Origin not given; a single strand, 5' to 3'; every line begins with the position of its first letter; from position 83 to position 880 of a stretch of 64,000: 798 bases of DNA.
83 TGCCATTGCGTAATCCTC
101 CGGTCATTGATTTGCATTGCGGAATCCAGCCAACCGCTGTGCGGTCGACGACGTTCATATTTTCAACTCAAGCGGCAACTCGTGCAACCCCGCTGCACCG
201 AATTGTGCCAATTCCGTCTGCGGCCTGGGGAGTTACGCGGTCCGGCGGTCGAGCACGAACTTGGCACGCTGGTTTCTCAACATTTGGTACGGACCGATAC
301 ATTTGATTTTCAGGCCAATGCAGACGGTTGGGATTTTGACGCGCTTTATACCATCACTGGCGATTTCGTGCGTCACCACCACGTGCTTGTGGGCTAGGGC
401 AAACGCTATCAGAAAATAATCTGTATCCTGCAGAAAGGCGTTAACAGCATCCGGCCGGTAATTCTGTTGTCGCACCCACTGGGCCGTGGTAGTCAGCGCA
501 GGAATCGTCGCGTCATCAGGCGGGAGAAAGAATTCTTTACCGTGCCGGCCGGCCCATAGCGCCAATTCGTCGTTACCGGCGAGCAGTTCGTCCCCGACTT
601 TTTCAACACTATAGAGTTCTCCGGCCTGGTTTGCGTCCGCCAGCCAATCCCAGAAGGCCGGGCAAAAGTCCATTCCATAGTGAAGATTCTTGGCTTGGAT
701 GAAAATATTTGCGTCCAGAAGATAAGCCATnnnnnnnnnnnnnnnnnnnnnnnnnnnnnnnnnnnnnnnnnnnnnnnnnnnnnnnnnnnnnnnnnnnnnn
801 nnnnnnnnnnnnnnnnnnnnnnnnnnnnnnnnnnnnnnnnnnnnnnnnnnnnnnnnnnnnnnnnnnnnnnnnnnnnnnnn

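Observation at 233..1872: Translationally coupled ImmA/IrrE metalloprotease and DUF4411 PIN-like pair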

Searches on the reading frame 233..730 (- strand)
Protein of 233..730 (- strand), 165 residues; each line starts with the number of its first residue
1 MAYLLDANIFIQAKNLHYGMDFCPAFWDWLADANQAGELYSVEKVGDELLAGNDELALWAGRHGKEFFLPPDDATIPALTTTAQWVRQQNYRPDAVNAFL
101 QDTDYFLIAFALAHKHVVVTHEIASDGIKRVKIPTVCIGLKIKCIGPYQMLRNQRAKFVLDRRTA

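Call 3: search_protein_families(library=pfam, proteins=[window:233-730:-], max_evalue=0.1)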
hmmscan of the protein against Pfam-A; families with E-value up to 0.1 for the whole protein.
window:233-730:- (165 aa): 1 family
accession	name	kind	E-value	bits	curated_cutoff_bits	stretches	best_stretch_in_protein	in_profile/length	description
PF14367.12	DUF4411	-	5.4e-50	169.7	23.5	1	3-158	1-159/159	Domain of unknown function (DUF4411)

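Call 4: search_protein_families(library=padloc, proteins=[window:233-730:-], max_evalue=0.1)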
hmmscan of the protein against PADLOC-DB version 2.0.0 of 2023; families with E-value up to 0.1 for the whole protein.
window:233-730:- (165 aa): 0 families

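Call 5: search_protein_families(library=ncbifam, proteins=[window:233-730:-], max_evalue=0.1)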
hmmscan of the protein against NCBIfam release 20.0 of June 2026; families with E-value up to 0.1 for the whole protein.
window:233-730:- (165 aa): 1 family
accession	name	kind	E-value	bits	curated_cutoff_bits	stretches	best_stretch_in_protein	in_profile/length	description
TIGR04111.1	BcepMu_gp16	hypoth_equivalog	0.096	12.6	34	0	81-103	15-37/55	phage-associated protein, BcepMu gp16 family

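Call 7: search_solved_structures(query=window:233-730:-, max_evalue=10)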
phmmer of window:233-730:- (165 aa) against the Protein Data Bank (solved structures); distinct sequences matched with E-value up to 10: 4.
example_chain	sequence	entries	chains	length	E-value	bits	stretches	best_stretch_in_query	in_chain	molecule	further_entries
9vzy_D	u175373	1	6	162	1.6e-08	37.8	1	22-143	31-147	DUF4411 family protein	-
9vzz_A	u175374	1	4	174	3.2e-08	36.8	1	25-143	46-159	DUF4411 family protein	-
3k30_A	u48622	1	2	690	0.45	13.6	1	33-71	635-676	Histamine dehydrogenase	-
5n5u_A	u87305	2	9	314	1.3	12.1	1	17-73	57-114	Tyrosine--tRNA ligase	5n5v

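Call 19: search_solved_structures(query=window:233-730:-, max_evalue=0.001, show_alignments=2)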
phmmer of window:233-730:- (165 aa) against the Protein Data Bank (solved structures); distinct sequences matched with E-value up to 0.001: 2.
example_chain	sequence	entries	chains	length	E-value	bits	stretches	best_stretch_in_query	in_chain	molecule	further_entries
9vzy_D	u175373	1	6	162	1.6e-08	37.8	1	22-143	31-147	DUF4411 family protein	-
9vzz_A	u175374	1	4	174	3.2e-08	36.8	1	25-143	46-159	DUF4411 family protein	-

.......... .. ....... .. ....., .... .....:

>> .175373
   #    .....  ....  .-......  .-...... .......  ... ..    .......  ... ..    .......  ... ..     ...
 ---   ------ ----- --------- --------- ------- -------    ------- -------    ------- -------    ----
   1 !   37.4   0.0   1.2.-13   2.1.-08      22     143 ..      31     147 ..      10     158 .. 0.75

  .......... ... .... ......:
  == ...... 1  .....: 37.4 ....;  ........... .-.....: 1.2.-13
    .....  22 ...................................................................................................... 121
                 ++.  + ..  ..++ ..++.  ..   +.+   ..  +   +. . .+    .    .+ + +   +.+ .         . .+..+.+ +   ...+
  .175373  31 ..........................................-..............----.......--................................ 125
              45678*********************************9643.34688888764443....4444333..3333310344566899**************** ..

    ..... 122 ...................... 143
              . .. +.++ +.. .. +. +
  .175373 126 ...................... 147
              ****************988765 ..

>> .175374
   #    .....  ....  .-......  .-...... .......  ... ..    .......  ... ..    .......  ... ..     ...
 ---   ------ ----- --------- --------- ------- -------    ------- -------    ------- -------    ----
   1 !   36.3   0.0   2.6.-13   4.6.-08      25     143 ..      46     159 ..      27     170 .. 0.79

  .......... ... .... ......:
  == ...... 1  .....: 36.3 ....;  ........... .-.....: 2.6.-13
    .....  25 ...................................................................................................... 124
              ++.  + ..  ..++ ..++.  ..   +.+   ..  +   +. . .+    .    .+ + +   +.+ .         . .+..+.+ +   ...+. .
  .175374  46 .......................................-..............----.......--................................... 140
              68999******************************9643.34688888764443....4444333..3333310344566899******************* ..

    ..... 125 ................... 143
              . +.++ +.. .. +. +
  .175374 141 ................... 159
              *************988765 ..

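Call 20: find_homologous_proteins(query=window:233-730:-)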
Query window:233-730:- (165 aa): 6414 proteins with E <= 0.001 among 6428 candidates; the best 120 are listed.
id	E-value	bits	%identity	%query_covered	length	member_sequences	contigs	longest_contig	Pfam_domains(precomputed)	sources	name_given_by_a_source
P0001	1.2e-101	355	94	99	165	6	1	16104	PF14367.13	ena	-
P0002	3.6e-89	315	82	100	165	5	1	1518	PF14367.13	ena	-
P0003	9.1e-87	307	79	99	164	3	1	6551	PF14367.13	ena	-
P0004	1.8e-86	306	80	98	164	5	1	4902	PF14367.13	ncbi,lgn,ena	-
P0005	1.9e-86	306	79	98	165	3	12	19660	PF14367.13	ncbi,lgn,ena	-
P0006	6.2e-86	304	79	99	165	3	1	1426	PF14367.13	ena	-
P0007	8.8e-85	301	80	98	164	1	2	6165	PF14367.13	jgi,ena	jgi:hypothetical protein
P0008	7.2e-82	291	78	97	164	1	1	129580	PF14367.13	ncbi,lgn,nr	ncbi:MAG: DUF4411 family protein [Phycisphaeraceae bacterium]|nr:DUF4411 family protein [Phycisphaer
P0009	6.8e-81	288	76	98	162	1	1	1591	PF14367.13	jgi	jgi:hypothetical protein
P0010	3.4e-80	286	75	98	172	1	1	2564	PF14367.13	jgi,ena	-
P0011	8.6e-80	284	73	97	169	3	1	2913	PF14367.13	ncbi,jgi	-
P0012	2.6e-79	283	76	97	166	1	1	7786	PF14367.13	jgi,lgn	-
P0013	3.0e-79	283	74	97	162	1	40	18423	PF14367.13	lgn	-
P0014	9.8e-79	281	73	97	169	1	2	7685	PF14367.13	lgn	-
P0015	2.7e-78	280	73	99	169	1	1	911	PF14367.13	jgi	jgi:hypothetical protein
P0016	1.3e-77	277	72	99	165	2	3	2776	PF14367.13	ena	-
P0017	1.7e-77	277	71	99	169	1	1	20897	PF14367.13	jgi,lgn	jgi:hypothetical protein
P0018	2.1e-77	277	72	98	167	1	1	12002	PF14367.13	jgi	-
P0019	5.0e-77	275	74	97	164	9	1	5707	PF14367.13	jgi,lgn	-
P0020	3.0e-76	273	73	98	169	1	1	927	PF14367.13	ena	-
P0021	5.0e-76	272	72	98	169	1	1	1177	PF14367.13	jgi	-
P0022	4.8e-75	269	-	-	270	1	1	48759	PF14367.13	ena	-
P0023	4.8e-75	269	72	98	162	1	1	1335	PF14367.13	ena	-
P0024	8.0e-74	265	67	99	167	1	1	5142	PF14367.13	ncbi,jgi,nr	ncbi:MAG: DUF4411 family protein [Deferribacteres bacterium]|nr:DUF4411 family protein [Deferribacte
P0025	3.5e-73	263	65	100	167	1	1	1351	PF14367.13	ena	-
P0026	4.1e-73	263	67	99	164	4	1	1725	PF14367.13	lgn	-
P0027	6.7e-73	262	66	98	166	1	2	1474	PF14367.13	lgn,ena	-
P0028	8.3e-73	262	69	98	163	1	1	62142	PF14367.13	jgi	-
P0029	2.2e-72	260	66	97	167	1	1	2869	PF14367.13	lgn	-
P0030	2.9e-72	260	66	97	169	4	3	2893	PF14367.13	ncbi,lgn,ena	-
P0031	6.2e-72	259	65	98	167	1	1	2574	PF14367.13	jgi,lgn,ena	-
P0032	9.6e-72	258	65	98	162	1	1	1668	PF14367.13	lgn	-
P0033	1.2e-71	258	67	97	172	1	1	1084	PF14367.13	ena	-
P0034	1.4e-71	258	66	99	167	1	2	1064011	PF14367.13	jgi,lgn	-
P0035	1.7e-71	257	65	99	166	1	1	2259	PF14367.13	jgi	jgi:hypothetical protein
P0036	2.2e-71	257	66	97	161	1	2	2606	PF14367.13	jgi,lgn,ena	-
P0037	3.1e-71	257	66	98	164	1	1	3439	PF14367.13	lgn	-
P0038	3.2e-71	257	65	98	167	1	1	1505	PF14367.13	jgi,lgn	jgi:hypothetical protein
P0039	3.8e-71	256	67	99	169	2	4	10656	PF14367.13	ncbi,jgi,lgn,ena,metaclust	metaclust:\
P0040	4.4e-71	256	64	99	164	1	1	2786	PF14367.13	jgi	jgi:hypothetical protein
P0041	7.7e-71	255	67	97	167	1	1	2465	PF14367.13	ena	-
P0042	8.7e-71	255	67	98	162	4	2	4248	PF14367.13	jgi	jgi:hypothetical protein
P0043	1.7e-70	254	66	97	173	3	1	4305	PF14367.13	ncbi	-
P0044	2.6e-70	254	64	98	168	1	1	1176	PF14367.13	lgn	-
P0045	2.9e-70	253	65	98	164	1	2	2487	PF14367.13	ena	-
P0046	4.2e-70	253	65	97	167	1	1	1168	PF14367.13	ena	-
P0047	8.2e-70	252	65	98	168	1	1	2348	PF14367.13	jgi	jgi:hypothetical protein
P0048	8.9e-70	252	64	99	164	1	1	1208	PF14367.13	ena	-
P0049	9.5e-70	252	65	97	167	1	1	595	PF14367.13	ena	-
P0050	9.6e-70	252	66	97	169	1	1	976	PF14367.13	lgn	-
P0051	1.2e-69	251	64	98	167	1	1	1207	PF14367.13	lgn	-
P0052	1.4e-69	251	66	97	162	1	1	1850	PF14367.13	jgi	jgi:hypothetical protein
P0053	2.3e-69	250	66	97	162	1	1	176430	PF14367.13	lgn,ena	-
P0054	2.6e-69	250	64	97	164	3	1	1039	PF14367.13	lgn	-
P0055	3.3e-69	250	64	98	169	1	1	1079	PF14367.13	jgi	jgi:hypothetical protein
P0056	3.7e-69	250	66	96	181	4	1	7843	PF14367.13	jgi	-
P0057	4.0e-69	250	62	98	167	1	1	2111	PF14367.13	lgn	-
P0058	4.5e-69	250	64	99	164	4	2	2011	PF14367.13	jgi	-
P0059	4.8e-69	249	66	97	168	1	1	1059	PF14367.13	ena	-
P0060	5.8e-69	249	67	97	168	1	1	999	PF14367.13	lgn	-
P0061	7.0e-69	249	64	97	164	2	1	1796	PF14367.13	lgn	-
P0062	7.2e-69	249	65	100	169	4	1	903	PF14367.13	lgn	-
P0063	9.3e-69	249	63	98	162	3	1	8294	PF14367.13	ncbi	-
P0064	1.0e-68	248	64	98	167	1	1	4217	PF14367.13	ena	-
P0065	1.1e-68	248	63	98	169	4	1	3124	PF14367.13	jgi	jgi:hypothetical protein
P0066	1.3e-68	248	64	97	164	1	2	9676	PF14367.13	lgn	-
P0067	1.5e-68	248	64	97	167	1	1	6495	PF14367.13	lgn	-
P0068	1.8e-68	248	64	98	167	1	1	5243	PF14367.13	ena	-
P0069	2.4e-68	247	66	97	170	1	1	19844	PF14367.13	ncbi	-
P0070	2.4e-68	247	63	100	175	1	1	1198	PF14367.13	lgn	-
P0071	2.5e-68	247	64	98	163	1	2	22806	PF14367.13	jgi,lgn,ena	jgi:hypothetical protein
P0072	2.6e-68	247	61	98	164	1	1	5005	PF14367.13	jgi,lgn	jgi:hypothetical protein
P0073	2.6e-68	247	63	98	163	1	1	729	PF14367.13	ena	-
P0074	3.0e-68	247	64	100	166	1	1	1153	PF14367.13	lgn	-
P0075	3.0e-68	247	63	98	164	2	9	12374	PF14367.13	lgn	-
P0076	3.0e-68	247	64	99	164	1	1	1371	PF14367.13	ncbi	-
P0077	3.0e-68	247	61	100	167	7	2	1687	PF14367.13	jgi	-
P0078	3.2e-68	247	63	97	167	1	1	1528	PF14367.13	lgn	-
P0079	3.4e-68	247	62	98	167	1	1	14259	PF14367.13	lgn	-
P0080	3.6e-68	247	62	97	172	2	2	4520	PF14367.13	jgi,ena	-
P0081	3.7e-68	247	66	97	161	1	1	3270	PF14367.13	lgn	-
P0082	3.9e-68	246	65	99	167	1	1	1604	PF14367.13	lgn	-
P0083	4.2e-68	246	64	97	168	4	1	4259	PF14367.13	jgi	jgi:hypothetical protein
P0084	4.3e-68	246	63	97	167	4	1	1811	PF14367.13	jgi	-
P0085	5.2e-68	246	62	99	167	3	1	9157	PF14367.13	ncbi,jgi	-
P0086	5.9e-68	246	62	97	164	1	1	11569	PF14367.13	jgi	jgi:predicted nucleic acid-binding protein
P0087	6.3e-68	246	65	100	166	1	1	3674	PF14367.13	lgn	-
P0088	7.2e-68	246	65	97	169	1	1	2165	PF14367.13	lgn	-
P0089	8.1e-68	245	65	97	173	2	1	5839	PF14367.13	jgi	jgi:Domain of unknown function (DUF4411)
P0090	9.1e-68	245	66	97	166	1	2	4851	PF14367.13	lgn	-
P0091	1.0e-67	245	64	98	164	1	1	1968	PF14367.13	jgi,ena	-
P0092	1.1e-67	245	66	97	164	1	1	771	PF14367.13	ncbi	-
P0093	1.1e-67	245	63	97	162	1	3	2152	PF14367.13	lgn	-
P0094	1.1e-67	245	64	98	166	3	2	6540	PF14367.13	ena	-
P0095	1.1e-67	245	62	98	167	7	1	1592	PF14367.13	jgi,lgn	jgi:predicted nucleic acid-binding protein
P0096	1.1e-67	245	64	97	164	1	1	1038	PF14367.13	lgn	-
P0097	1.2e-67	245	63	99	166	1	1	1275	PF14367.13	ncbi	-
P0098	1.2e-67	245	65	99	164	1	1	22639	PF14367.13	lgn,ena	-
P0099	1.4e-67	245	63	99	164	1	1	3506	PF14367.13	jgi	jgi:hypothetical protein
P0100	1.4e-67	245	62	97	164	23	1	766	PF14367.13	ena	-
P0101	1.5e-67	245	63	100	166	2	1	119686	PF14367.13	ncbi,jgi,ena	-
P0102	1.7e-67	244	63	97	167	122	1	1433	PF14367.13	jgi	-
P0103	1.8e-67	244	62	100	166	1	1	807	PF14367.13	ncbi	-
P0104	1.8e-67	244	64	98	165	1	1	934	PF14367.13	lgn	-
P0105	2.2e-67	244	66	97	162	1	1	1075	PF14367.13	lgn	-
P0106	2.2e-67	244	63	99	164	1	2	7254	PF14367.13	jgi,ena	-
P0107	2.6e-67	244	64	100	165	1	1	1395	PF14367.13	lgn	-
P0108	3.3e-67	243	63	99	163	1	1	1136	PF14367.13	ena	-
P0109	3.4e-67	243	64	98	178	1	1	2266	PF14367.13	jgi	-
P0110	3.5e-67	243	63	98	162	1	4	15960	PF14367.13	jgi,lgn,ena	jgi:hypothetical protein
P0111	3.5e-67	243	63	99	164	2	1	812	PF14367.13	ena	-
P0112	3.6e-67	243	63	97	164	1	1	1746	PF14367.13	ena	-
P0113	3.6e-67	243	62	97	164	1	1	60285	PF14367.13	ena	-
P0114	3.6e-67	243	64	99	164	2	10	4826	PF14367.13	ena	-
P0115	3.7e-67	243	62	99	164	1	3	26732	PF14367.13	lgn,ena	-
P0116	3.8e-67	243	66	97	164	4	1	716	PF14367.13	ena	-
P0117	4.3e-67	243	62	99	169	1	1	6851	PF14367.13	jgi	jgi:hypothetical protein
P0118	4.5e-67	243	63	100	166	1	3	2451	PF14367.13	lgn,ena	-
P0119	4.9e-67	243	65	98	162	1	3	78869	PF14367.13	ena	-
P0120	5.1e-67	243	64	97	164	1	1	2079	PF14367.13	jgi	jgi:hypothetical protein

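Call 22: find_encoding_contigs(protein=P0008, flank=8000, max_places=2)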
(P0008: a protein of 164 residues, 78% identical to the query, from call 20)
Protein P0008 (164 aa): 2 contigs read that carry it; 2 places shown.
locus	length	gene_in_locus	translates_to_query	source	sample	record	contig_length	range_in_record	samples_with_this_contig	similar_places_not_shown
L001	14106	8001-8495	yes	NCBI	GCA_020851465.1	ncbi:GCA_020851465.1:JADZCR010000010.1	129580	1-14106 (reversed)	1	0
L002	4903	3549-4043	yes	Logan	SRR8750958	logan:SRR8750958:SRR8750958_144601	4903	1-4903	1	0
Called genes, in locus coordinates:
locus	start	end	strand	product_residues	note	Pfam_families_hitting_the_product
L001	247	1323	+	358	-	PF13565:HTH_32 (weak), PF13683:rve_3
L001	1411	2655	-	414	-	PF13657:Couple_hipA, PF07804:HipA_C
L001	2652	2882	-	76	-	-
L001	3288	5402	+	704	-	PF12161:HsdM_N, PF02384:N6_Mtase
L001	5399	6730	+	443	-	PF01420:Methylase_S (weak)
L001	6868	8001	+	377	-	PF06114:Peptidase_M78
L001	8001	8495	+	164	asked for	PF14367:DUF4411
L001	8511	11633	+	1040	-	PF04313:HSDR_N, PF00270:DEAD (faint), PF04851:ResIII, PF18766:SWI2_SNF2, PF22679:T1R_D3-like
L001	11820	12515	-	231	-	-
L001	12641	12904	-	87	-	-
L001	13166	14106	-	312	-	?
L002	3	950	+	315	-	?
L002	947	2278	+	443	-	PF01420:Methylase_S (weak)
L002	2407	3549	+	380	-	PF06114:Peptidase_M78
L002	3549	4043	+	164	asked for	PF14367:DUF4411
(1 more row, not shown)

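Call 23: find_encoding_contigs(protein=P0001, flank=8000, max_places=2)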
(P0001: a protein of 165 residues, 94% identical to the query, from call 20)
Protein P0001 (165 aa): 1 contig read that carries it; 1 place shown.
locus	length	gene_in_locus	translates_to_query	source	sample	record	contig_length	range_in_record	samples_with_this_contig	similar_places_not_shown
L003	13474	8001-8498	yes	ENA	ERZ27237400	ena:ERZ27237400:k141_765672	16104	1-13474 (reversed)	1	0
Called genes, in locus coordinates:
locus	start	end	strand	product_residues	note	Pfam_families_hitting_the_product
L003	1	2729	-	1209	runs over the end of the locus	PF02811:PHP, PF07733:DNA_pol3_alpha, PF17657:DNA_pol3_finger, PF14579:HHH_6, PF01336:tRNA_anti-codon (weak)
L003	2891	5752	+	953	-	PF00176:SNF2-rel_dom, PF00270:DEAD, PF04851:ResIII, PF00271:Helicase_C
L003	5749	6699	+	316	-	-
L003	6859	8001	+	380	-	PF06114:Peptidase_M78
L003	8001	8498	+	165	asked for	PF14367:DUF4411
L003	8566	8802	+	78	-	-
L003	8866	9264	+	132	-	PF01555:N6_N4_Mtase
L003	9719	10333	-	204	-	-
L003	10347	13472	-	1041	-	?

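Call 24: find_encoding_contigs(protein=P0034, flank=8000, max_places=2)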
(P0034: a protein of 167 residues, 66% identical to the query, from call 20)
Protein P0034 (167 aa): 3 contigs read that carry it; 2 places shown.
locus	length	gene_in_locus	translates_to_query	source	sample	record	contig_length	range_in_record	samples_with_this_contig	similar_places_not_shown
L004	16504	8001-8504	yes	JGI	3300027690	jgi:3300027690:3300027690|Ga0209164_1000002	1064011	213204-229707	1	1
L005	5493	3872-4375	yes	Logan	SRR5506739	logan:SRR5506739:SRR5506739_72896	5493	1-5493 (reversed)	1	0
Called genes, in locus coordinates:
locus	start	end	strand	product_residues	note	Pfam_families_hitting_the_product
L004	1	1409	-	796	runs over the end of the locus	PF00989:PAS, PF08447:PAS_3, PF08448:PAS_4, PF13426:PAS_9, PF00989:PAS, PF08448:PAS_4, PF13426:PAS_9, PF00512:HisKA, +6 more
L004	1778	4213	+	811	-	PF00521:DNA_topoisoIV, PF03989:DNA_gyraseA_C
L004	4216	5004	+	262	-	PF13428:TPR_14 (faint), PF20308:TPR-S (faint), PF13432:TPR_16 (weak), PF13174:TPR_6 (weak), PF13424:TPR_12, PF13432:TPR_16 (weak), PF13424:TPR_12 (weak), PF14559:TPR_19 (weak), +7 more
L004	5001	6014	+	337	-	PF01210:NAD_Gly3P_dh_N, PF03807:F420_oxidored (faint), PF07479:NAD_Gly3P_dh_C, PF20618:GPD_NAD_C_bact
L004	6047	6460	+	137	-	PF01951:Archease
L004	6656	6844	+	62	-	PF15919:HicB_lk_antitox, PF21748:UPF0150 (weak)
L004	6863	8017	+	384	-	PF06114:Peptidase_M78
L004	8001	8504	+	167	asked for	PF14367:DUF4411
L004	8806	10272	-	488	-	PF00089:Trypsin, PF13365:Trypsin_2, PF00595:PDZ, PF13180:PDZ_2, PF17820:PDZ_6, PF00595:PDZ, PF13180:PDZ_2, PF17820:PDZ_6, +1 more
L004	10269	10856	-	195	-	PF12917:YfbR-like (weak), PF13023:HD_3, PF01966:HD (weak)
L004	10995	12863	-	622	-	PF06480:FtsH_ext, PF13191:AAA_16 (faint), PF00004:AAA, PF07728:AAA_5 (weak), PF13401:AAA_22 (faint), PF17862:AAA_lid_3, PF01434:Peptidase_M41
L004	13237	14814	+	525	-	PF00245:Alk_phosphatase, PF01676:Metalloenzyme (faint), PF00245:Alk_phosphatase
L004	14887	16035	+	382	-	PF07907:YibE_F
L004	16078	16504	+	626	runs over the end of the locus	PF00270:DEAD (weak), PF13307:Helicase_C_2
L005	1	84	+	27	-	?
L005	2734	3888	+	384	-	PF06114:Peptidase_M78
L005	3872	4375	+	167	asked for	PF14367:DUF4411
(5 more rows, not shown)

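Call 26: find_related_loci(query=A1, collection=genome_contigs, flank=8000)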
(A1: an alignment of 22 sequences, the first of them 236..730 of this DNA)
Query A1 (165 aa) in genome_contigs; peptide patterns used: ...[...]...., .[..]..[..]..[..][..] (x = any residue, [..] = any of these).
599 stretches matched a pattern (row limit reached: there are more); 568 encode a relative of the query (tblastn E <= 1e-3); the best 80 are kept; 80 distinct loci.
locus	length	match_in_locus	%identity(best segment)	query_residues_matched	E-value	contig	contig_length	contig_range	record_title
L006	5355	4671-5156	79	1-162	2e-90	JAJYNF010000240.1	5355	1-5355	MAG: Acidobacteria bacterium isolate DBS2-4.bin35 NODE_27671_length_5355_cov_1.09583, whole genome shotgun sequence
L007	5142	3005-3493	67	1-163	8e-80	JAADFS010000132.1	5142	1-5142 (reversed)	MAG: Deferribacteres bacterium isolate M_MaxBin.054 contig-127_28349, whole genome shotgun sequence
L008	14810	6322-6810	61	1-163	2e-72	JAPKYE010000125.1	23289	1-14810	MAG: Methanobacteriota archaeon isolate LacPavin_0920_SED4_MAG_39_12 LacPavin_0920_SED4_scaffold_454319, whole genome sh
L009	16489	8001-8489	61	1-163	3e-72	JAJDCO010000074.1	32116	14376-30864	MAG: Planctomycetota bacterium isolate OFTM77 OFTM77_73, whole genome shotgun sequence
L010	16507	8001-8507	62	1-164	1e-71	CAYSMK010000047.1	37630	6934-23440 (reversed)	MAG TPA_asm: uncultured Geobacter sp. isolate binchicken_co269_58 genome assembly, contig: NODE_920_length_37630_cov_296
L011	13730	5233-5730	60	1-164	2e-71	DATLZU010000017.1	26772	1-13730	MAG TPA_asm: Nitrospiraceae bacterium isolate SMAG_U13307 k141_283438, whole genome shotgun sequence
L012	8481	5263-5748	62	1-162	3e-71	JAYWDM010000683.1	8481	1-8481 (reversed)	MAG: Betaproteobacteria bacterium isolate GL95_UP_metabat_55_sub GL95_UP_metabat_55_sub_682, whole genome shotgun sequen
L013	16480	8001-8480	62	1-160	7e-71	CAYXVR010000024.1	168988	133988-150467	MAG TPA_asm: uncultured Nannocystaceae bacterium isolate binchicken_co179_119 genome assembly, contig: NODE_423_length_1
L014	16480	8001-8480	62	1-160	1e-70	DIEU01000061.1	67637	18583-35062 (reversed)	MAG TPA_asm: Firmicutes bacterium UBA5766 UBA5766_contig_3237, whole genome shotgun sequence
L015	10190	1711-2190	63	1-160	1e-70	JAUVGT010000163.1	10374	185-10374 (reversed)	MAG: Deltaproteobacteria bacterium isolate CSMAG_383 CSMAG_383_k141_785217_length_10374_cov_7.9843, whole genome shotgun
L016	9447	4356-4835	61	1-160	3e-70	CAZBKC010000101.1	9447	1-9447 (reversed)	MAG TPA_asm: uncultured Steroidobacter sp. isolate SRP344714_co2_157 genome assembly, contig: NODE_19251_length_9447_cov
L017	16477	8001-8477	62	3-161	4e-70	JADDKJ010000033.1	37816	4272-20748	MAG: Gammaproteobacteria bacterium isolate bin1 33, whole genome shotgun sequence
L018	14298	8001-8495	61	1-165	3e-70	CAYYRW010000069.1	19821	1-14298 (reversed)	MAG TPA_asm: uncultured Nitrospirales bacterium isolate binchicken_co20_17 genome assembly, contig: NODE_5347_length_198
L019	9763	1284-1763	64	1-160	6e-70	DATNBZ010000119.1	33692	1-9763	MAG TPA_asm: Blastocatellia bacterium isolate SMAG_U11201 k141_1380698, whole genome shotgun sequence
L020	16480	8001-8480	63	1-160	1e-69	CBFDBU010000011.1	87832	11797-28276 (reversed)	MAG TPA_asm: uncultured bacterium isolate SRR26215678_binner123_Refined_106 genome assembly, contig: ERZ25073496.105, wh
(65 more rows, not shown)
